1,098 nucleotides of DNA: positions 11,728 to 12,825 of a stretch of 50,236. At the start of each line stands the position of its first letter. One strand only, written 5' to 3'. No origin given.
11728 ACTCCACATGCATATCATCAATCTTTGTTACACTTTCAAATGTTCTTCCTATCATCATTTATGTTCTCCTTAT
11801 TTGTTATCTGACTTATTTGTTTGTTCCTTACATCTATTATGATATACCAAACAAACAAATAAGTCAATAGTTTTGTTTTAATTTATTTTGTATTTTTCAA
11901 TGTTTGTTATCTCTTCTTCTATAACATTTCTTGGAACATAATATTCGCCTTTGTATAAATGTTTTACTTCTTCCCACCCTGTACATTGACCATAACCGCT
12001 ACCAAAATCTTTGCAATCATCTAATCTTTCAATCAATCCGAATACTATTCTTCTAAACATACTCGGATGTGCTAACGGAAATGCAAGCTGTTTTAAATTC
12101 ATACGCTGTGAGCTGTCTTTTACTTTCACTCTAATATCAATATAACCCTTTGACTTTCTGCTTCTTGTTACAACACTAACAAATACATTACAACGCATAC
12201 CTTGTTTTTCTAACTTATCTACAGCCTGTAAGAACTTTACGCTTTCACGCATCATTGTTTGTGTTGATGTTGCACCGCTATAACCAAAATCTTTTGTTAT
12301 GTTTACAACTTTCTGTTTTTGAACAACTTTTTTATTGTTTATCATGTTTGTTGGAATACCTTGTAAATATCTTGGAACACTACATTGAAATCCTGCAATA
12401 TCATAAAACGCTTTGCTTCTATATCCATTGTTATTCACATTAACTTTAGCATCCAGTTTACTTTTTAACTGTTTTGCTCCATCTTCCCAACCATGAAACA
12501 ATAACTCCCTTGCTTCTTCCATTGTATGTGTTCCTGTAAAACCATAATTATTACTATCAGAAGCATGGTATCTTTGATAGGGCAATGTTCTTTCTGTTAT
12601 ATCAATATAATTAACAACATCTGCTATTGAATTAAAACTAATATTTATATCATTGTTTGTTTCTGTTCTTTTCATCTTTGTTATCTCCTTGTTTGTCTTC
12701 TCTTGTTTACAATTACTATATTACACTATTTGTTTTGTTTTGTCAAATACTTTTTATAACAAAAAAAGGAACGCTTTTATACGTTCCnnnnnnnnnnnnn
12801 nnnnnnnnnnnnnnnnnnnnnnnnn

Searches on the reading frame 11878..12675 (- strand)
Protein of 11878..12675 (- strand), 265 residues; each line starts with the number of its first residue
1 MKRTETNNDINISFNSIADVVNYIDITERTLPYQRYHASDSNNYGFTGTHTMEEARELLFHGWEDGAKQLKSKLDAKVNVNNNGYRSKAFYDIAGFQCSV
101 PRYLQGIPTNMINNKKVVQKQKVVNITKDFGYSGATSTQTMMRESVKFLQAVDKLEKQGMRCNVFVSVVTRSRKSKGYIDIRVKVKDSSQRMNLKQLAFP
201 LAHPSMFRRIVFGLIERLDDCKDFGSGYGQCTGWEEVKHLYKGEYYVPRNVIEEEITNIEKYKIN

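Call 3: search_protein_families(library=pfam, proteins=[window:11881-12675:-], max_evalue=0.1)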
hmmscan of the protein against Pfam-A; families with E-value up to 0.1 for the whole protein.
seq(265 aa): 1 family
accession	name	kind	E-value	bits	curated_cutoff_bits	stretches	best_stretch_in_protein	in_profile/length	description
PF23822.1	DUF7192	-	1.9e-36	126.3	27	1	3-249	4-259/281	Domain of unknown function (DUF7192)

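Call 4: search_protein_families(library=phrogs, proteins=[window:11881-12675:-], max_evalue=0.001)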
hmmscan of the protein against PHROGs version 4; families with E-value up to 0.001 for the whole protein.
seq(265 aa): 2 families
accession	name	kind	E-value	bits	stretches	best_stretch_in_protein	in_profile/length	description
phrog_1909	-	unknown function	2.8e-40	139.4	1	2-248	7-264/287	-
phrog_7005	-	unknown function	3.4e-07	30.8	1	88-229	99-239/281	-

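Call 29: find_homologous_proteins(query=window:11878-12675:-)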
Query window:11878-12675:- (265 aa): 427 proteins with E <= 0.001 among 618 candidates; the best 120 are listed.
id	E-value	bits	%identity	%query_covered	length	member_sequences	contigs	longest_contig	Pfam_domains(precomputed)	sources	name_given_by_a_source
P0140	6.5e-171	584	98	100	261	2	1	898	PF23822.2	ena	-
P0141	7.8e-167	571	95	100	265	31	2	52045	PF23822.2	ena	-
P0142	3.3e-163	559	93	100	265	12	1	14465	PF23822.2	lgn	-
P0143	4.9e-160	549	91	100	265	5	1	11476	PF23822.2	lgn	-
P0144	8.0e-159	545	91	100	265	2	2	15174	PF23822.2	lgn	-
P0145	3.8e-157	539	91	100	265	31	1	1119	PF23822.2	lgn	-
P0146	1.4e-154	531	88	100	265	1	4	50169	PF23822.2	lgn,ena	-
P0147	3.1e-154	530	88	100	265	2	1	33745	PF23822.2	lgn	-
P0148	4.9e-151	519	86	100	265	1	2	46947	PF23822.2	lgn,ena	-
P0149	6.1e-150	516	84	100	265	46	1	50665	PF23822.2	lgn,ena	-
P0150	2.5e-149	514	85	100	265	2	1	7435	PF23822.2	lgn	-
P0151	1.0e-145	502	82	100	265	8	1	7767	PF23822.2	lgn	-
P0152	3.2e-140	484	79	100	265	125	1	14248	PF23822.2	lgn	-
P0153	5.6e-139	480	78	100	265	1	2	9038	PF23822.2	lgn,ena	-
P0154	7.7e-139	479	79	100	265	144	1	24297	PF23822.2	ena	-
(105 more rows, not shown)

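Call 32: search_protein_families(library=ncbifam, proteins=[window:11878-12675:-], max_evalue=0.01)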
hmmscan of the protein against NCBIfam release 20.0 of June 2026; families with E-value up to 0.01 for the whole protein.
window:11878-12675:- (265 aa): 0 families
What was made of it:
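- On Cobaltochelatase CobS: It has no NCBIfam hit and no CobT hit (calls 3, 32).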

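Call 33: search_protein_families(library=padloc, proteins=[window:11878-12675:-], max_evalue=0.01)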
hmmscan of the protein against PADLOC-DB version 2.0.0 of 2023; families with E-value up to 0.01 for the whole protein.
window:11878-12675:- (265 aa): 0 families
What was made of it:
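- Tried and rejected: No meaningful defence-system match for either protein (call 33).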

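Call 46: predict_structure(alignment_id=A4)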
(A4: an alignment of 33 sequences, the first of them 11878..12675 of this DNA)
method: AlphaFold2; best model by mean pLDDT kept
length: 265 residues; sequences in the alignment: 33
mean_pLDDT: 79.5   pTM: 0.74
mean pLDDT of the five models: 79.5, 78.8, 78.2, 75.4, 75.1
residues with pLDDT >= 90: 69; 70-90: 146; 50-70: 12; < 50: 38
segments of 3 or more residues with pLDDT < 50: 78-97, 104-120
pLDDT, mean of each block of 10 residues (from residue 1): 90 92 92 86 85 89 81 60 37 45 49 44 86 83 89 85 92 85 91 85 89 91 79 87 90 83 87
secondary structure, 60 per line:
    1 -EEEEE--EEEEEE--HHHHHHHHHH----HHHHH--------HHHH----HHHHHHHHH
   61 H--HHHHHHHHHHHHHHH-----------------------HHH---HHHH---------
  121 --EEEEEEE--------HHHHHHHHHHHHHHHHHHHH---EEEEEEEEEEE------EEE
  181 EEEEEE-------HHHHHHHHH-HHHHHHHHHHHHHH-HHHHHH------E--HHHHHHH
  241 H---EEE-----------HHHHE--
elements in order: E2-6 E9-14 H17-26 H31-35 H44-47 H52-61 H64-78 H108-111 E123-129 H138-157 E161-171 E178-186 H194-202 H204-217 H219-224 H234-241 E245-247 H259-262

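Call 61: fold_search(model_id=the predicted structure, library=pdb)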
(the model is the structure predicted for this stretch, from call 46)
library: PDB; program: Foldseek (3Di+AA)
matches with E <= 10: 334; with E <= 0.001: 0
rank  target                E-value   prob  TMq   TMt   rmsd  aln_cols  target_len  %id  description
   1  9qh6_G                9.1e-03  0.75  0.18  0.17   6.1        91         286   13  NorQ in complex with NorD VWA domain from Paracoccus denitrificans (released 2026-03-25)
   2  9qhd_G                2.7e-02  0.60  0.20  0.20   6.9       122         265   13  NorQD complex state 1 from Jhaorihella thermophila (released 2026-03-25)
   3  9o5a_B                1.7e-01  0.20  0.22  0.07   6.7       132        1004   12  The KICSTOR-GATOR1 complex (released 2026-02-18)
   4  9u62_B                2.9e-01  0.23  0.21  0.12   8.4       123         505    8  AP pathways C3 convertase C3bBbP and C3 complex (released 2026-01-14)
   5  7zvt_A                3.3e-01  0.08  0.18  0.12   9.6       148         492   11  CryoEM structure of Ku heterodimer bound to DNA (released 2023-05-24)
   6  7t3a_A                4.5e-01  0.21  0.29  0.10   6.8       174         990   15  GATOR1-RAG-RAGULATOR - Inhibitory Complex (released 2022-04-06)
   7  2odq_A                4.5e-01  0.14  0.20  0.12   8.3       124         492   14  Complement component C2a, the catalytic fragment of C3- and C5-convertase of human complement (released 2007-02-06)
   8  2i6q_A                5.1e-01  0.08  0.17  0.10   9.0       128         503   12  Complement component C2a (released 2006-10-17)
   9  6erf_G                5.1e-01  0.06  0.17  0.11  11.8       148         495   12  Complex of APLF factor and Ku heterodimer bound to DNA (released 2018-10-17)
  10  6erf_A                5.4e-01  0.06  0.17  0.11  11.9       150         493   13  Complex of APLF factor and Ku heterodimer bound to DNA (released 2018-10-17)
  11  8ag4_A                5.4e-01  0.06  0.16  0.10   9.3       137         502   13  Vaccinia C16 protein bound to Ku70/Ku80 (released 2022-11-09)
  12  6erh_A                5.7e-01  0.05  0.14  0.09  11.9       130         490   12  Complex of XLF and heterodimer Ku bound to DNA (released 2018-10-17)
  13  6erh_C                5.7e-01  0.04  0.15  0.11  13.0       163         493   10  Complex of XLF and heterodimer Ku bound to DNA (released 2018-10-17)
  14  9o5d_B                6.1e-01  0.15  0.23  0.08   5.7       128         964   12  The KICSTOR-GATOR1-SAMTOR complex (released 2026-01-21)
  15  3rag_B                6.4e-01  0.07  0.16  0.18  16.1       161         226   12  Crystal Structure of Uncharacterized protein Aaci_0196 from Alicyclobacillus acidocaldarius subsp. acidocaldarius DSM  (released 2011-09-14)
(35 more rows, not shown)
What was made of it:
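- On AAA_5 / MoxR-class AAA+ ATPase: Foldseek gives NorD at prob 0.75 (call 61).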
